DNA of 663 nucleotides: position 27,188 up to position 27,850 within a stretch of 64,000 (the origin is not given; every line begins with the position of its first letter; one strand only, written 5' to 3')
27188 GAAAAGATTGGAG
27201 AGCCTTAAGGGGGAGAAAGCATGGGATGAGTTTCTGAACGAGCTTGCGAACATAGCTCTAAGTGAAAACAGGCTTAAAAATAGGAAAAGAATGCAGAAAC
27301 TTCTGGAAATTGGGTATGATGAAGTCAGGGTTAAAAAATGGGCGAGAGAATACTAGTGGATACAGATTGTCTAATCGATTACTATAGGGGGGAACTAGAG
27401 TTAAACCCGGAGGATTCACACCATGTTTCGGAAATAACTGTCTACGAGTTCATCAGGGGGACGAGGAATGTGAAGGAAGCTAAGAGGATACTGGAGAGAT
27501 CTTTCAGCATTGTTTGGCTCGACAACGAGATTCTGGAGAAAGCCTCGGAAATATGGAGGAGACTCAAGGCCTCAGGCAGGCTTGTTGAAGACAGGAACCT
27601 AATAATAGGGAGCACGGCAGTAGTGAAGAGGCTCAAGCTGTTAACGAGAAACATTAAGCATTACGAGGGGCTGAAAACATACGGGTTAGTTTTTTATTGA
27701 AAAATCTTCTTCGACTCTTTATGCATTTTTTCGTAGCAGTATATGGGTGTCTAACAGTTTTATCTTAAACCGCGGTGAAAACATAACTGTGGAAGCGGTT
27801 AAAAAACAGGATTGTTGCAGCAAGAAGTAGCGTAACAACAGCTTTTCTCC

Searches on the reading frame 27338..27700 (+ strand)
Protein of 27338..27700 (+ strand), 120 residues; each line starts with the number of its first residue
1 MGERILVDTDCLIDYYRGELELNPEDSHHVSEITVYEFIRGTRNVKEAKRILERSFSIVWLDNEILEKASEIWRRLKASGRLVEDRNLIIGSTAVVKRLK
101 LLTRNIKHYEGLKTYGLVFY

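Call 42: search_protein_families(library=pfam, proteins=[window:27338-27700:+], max_evalue=0.0001)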
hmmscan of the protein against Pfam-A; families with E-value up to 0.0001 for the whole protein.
window:27338-27700:+ (120 aa): 1 family
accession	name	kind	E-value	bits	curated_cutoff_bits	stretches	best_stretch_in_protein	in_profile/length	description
PF01850.27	PIN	-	1.7e-06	29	23.6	1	5-107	1-113/120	PIN domain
